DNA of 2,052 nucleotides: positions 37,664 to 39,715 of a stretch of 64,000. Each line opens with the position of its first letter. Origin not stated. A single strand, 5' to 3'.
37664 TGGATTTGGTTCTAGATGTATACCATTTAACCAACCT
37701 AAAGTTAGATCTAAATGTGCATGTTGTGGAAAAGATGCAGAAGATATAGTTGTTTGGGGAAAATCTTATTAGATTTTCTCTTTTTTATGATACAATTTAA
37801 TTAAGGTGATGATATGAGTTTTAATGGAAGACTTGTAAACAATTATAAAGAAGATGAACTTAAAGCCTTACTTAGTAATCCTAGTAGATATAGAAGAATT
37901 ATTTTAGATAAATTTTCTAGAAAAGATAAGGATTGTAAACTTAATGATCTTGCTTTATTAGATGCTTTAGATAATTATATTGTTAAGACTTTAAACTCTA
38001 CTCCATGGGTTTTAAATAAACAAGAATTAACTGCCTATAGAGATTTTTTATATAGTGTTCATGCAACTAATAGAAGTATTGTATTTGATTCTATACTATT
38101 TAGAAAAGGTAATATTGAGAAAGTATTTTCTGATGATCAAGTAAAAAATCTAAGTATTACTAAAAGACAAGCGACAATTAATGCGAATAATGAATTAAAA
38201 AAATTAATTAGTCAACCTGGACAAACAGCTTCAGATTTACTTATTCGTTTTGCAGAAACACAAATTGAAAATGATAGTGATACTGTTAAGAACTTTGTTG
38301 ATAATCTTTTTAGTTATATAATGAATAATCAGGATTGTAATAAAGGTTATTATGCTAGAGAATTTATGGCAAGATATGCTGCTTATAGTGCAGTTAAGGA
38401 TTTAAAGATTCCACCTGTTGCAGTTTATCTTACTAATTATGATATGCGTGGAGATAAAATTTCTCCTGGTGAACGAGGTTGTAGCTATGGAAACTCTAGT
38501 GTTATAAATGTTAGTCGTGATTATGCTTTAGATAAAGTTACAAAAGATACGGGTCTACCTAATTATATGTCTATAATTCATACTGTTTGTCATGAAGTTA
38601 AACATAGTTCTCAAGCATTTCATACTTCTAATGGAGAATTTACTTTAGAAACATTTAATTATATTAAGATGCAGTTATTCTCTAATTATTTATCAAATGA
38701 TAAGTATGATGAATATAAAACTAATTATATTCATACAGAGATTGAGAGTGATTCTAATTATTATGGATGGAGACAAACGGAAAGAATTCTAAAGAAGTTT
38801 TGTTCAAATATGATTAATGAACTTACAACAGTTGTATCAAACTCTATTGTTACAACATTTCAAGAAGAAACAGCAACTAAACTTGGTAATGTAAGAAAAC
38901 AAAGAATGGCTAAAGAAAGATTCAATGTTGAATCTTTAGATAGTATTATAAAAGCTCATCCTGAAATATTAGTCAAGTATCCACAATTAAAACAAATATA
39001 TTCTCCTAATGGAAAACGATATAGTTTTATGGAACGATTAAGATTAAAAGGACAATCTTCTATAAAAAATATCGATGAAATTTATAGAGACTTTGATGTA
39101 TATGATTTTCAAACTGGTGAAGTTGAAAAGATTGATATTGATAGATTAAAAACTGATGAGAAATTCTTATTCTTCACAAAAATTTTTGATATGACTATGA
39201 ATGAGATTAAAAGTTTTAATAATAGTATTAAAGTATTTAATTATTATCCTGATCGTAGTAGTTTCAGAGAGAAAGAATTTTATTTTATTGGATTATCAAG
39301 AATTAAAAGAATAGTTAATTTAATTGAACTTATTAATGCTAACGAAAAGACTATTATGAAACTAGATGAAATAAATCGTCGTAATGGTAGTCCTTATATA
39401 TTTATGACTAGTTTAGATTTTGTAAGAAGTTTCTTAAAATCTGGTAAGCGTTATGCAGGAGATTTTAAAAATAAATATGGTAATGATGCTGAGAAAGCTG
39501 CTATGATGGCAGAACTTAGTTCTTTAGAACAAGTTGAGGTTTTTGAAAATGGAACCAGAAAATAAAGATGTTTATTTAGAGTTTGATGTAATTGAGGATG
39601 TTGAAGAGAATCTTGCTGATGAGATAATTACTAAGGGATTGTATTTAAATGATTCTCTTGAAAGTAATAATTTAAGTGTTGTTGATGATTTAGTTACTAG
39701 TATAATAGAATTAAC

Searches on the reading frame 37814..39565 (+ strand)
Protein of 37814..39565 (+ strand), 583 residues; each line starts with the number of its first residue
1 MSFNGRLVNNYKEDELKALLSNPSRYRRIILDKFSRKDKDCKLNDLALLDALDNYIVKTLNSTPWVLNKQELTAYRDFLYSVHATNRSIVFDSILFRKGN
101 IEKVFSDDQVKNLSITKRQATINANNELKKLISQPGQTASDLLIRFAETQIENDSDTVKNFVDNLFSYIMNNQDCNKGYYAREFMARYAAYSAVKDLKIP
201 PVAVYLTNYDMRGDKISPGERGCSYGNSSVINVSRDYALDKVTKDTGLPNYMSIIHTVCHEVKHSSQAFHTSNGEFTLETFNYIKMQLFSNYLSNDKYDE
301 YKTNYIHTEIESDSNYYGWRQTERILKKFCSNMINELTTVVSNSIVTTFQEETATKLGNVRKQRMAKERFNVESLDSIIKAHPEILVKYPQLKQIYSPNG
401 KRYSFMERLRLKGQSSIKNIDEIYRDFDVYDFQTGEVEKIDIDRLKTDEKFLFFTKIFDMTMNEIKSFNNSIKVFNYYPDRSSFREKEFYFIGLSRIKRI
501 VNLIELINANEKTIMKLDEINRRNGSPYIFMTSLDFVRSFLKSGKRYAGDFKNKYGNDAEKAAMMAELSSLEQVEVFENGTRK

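Call 50: search_protein_families(library=pfam, proteins=[window:37814-39565:+], max_evalue=0.00001)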
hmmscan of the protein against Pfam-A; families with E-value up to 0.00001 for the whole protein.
window:37814-39565:+ (583 aa): 0 families

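Call 54: search_protein_families(library=pfam, proteins=[window:37814-39565:+], max_evalue=10)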
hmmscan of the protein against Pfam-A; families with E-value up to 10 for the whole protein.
window:37814-39565:+ (583 aa): 1 family
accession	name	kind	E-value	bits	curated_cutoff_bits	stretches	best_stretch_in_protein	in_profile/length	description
PF18253.6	HipN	-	0.012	15.7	23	1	57-84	12-39/42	Hsp70-interacting protein N N-terminal domain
